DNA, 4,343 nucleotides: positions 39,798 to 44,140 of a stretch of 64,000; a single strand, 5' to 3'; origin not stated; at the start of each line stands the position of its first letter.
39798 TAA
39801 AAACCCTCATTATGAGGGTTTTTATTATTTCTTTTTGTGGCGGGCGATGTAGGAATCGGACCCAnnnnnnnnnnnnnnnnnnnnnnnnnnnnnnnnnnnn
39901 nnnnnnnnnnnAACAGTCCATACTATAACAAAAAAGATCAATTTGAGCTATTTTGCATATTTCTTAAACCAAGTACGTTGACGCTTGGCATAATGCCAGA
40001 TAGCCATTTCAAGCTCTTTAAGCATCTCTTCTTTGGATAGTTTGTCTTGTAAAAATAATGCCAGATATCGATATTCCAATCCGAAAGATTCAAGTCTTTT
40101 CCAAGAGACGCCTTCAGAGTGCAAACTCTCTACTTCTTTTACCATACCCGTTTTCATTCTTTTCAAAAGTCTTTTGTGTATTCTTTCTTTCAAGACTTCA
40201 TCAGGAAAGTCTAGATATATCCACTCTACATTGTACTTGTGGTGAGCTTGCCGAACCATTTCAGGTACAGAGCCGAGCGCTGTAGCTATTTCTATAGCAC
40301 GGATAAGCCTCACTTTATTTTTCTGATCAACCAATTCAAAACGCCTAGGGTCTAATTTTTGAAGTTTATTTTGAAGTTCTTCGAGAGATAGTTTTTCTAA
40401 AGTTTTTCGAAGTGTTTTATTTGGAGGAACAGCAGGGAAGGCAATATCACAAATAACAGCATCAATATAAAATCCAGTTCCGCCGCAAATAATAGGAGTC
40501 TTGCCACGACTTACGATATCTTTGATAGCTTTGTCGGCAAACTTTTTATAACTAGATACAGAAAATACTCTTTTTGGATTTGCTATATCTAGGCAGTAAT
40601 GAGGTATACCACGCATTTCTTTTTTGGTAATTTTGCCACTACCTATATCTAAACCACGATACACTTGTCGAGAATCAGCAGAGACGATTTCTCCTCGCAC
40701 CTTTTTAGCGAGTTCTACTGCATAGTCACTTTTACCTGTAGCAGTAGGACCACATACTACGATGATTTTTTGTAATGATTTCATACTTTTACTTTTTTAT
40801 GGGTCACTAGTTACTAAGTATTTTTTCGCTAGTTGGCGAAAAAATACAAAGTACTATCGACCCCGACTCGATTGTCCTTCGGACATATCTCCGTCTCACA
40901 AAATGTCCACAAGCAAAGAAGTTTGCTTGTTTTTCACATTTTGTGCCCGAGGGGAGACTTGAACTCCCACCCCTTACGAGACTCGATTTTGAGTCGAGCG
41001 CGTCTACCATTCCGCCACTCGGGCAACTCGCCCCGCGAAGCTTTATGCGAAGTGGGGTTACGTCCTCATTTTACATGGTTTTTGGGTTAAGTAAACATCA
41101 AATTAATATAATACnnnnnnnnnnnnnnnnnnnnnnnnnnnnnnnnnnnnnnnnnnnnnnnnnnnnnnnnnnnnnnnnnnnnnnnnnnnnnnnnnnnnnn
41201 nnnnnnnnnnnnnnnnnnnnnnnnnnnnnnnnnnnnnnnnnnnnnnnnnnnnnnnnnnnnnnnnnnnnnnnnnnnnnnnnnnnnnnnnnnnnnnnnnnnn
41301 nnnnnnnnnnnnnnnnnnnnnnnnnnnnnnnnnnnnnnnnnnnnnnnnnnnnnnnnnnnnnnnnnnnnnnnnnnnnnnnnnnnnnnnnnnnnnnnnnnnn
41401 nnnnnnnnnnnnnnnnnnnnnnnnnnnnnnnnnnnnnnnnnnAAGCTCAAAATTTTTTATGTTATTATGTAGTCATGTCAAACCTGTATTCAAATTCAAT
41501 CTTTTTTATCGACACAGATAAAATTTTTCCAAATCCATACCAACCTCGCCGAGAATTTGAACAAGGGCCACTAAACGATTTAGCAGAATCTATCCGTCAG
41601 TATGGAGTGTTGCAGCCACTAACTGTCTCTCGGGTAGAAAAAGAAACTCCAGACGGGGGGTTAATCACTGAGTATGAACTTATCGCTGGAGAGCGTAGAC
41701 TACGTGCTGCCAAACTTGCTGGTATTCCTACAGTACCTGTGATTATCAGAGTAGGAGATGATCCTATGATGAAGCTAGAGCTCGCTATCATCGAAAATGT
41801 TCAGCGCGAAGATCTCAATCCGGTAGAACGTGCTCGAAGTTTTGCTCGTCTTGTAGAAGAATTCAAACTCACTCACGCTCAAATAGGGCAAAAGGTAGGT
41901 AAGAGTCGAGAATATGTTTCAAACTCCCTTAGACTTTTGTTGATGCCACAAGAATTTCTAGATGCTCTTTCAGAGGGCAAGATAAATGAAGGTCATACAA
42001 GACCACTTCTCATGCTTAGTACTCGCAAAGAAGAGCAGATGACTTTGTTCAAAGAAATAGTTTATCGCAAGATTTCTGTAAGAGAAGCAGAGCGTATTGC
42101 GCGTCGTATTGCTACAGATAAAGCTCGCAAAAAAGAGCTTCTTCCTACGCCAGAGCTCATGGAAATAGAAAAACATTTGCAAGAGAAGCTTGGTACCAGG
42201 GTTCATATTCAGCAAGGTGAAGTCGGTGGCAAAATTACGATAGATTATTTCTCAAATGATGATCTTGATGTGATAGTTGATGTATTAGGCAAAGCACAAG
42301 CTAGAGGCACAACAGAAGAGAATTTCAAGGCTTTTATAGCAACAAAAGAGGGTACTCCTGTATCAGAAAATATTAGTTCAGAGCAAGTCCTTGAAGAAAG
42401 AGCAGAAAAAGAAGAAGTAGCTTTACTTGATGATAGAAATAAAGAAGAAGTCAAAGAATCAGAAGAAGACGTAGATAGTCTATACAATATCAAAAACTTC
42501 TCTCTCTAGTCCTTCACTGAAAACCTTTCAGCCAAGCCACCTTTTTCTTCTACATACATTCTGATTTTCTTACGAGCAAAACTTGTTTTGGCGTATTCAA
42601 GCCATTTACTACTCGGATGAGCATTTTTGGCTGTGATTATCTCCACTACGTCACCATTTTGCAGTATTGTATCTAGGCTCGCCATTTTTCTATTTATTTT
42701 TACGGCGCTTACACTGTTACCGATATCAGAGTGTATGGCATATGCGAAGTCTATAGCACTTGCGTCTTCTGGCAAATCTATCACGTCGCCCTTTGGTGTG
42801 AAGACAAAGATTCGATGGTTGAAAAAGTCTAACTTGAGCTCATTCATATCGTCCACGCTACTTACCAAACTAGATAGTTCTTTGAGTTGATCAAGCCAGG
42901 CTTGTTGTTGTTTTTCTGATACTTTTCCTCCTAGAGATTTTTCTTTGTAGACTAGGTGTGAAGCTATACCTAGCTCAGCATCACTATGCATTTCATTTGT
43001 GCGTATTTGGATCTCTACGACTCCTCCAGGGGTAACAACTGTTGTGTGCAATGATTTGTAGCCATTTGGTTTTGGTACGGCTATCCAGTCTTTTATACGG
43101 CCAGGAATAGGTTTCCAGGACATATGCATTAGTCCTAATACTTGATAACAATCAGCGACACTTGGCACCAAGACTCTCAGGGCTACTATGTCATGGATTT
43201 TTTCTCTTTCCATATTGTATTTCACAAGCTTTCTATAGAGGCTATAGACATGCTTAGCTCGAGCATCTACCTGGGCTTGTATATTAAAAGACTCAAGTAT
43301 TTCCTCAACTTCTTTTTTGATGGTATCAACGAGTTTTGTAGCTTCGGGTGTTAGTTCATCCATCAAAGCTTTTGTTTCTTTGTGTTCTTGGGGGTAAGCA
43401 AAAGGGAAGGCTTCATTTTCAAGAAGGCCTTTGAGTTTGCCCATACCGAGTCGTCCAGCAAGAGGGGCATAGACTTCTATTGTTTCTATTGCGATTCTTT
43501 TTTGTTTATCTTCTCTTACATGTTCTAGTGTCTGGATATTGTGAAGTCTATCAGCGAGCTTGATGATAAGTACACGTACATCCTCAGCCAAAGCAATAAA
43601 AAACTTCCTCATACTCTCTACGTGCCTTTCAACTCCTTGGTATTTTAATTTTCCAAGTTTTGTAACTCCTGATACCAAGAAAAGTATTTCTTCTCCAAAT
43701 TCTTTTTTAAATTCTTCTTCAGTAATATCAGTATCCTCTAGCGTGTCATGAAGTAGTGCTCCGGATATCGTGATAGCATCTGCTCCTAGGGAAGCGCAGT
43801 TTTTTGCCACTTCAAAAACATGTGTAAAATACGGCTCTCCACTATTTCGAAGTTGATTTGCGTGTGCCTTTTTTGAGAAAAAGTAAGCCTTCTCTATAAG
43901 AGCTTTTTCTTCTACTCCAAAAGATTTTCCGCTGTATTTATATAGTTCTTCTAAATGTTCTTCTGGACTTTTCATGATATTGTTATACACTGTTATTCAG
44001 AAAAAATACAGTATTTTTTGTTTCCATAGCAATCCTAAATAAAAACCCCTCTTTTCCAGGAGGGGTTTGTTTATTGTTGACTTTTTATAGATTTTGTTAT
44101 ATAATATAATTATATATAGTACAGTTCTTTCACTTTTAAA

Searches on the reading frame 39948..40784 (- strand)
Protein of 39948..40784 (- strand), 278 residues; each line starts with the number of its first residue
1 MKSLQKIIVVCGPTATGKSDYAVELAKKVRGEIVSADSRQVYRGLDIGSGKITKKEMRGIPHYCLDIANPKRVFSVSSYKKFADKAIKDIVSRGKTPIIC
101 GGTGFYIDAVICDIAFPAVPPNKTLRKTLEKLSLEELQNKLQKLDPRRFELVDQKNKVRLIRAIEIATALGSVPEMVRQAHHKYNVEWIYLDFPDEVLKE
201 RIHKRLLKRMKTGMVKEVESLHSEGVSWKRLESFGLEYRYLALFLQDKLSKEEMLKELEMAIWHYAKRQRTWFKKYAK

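Call 25: search_protein_families(library=pfam, proteins=[window:39948-40784:-], max_evalue=0.0001)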
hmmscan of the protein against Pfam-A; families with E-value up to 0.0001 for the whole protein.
window:39948-40784:- (278 aa): 4 families
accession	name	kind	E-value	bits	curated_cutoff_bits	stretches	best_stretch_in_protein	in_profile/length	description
PF01715.23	IPPT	-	2.6e-64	217.6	23.6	1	40-275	1-242/243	IPP transferase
PF01745.22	IPT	-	2e-09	37.7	20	1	6-66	2-62/233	Isopentenyl transferase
PF13671.12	AAA_33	-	4.6e-07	30.7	27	0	8-38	2-32/143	AAA domain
PF13238.12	AAA_18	-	5.8e-05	24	29.4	0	8-29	1-22/128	AAA domain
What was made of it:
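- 39948..40784 (-): miaA (tRNA dimethylallyltransferase), an unlinked DMAPP-consuming enzyme. Pfam IPPT 217.6 bits (call 25).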

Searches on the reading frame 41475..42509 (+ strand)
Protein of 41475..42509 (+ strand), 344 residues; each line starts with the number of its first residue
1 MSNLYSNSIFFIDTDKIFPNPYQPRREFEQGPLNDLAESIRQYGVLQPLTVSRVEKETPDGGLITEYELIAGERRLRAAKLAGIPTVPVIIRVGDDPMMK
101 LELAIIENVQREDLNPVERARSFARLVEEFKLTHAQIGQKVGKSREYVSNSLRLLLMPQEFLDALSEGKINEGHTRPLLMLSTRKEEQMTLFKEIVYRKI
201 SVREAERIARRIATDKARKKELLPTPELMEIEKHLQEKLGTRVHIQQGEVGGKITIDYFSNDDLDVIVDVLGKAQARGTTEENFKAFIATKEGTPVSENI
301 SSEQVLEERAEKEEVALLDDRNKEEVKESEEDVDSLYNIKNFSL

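Call 25: search_protein_families(library=pfam, proteins=[window:41475-42509:+], max_evalue=0.0001)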
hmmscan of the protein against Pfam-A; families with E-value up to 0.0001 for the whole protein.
window:41475-42509:+ (344 aa): 3 families
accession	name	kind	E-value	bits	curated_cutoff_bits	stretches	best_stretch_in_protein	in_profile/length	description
PF17762.8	HTH_ParB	-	1.1e-30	106.2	22.6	1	112-212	1-100/102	ParB HTH domain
PF02195.25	ParB_N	-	8.8e-26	90.2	26.3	1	11-110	5-95/95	ParB N-terminal domain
PF23552.2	ParB_C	-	6.5e-12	45.2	23.8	1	225-271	2-49/50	ParB dimerisation domain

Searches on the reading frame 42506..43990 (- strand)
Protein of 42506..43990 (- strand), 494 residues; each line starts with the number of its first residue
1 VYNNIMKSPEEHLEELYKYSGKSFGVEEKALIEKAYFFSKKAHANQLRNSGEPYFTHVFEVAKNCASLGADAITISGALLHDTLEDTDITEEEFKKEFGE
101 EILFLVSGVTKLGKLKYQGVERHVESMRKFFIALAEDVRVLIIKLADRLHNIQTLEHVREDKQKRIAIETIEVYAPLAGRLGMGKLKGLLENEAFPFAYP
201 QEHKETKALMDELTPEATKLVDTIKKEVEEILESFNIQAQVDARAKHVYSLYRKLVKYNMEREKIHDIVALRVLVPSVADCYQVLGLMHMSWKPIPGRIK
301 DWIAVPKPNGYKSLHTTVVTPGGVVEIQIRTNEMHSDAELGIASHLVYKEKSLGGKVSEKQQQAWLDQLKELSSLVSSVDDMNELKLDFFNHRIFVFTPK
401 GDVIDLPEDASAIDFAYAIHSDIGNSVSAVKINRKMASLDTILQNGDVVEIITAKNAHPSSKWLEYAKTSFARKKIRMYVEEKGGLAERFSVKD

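Call 25: search_protein_families(library=pfam, proteins=[window:42506-43990:-], max_evalue=0.0001)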
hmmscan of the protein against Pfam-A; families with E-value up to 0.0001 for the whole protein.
window:42506-43990:- (494 aa): 4 families
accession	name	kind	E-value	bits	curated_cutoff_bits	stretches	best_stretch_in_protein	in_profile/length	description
PF13328.12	HD_4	-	4.1e-41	140.7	27.2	1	35-183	1-155/156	HD domain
PF04607.23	RelA_SpoT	-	8.8e-37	126.3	27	1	244-351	2-111/113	Region found in RelA / SpoT proteins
PF02824.27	TGS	-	2.8e-20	72.5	22.2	1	394-453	1-60/60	TGS domain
PF01966.28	HD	-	1.9e-10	41.5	22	1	54-151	1-115/116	HD domain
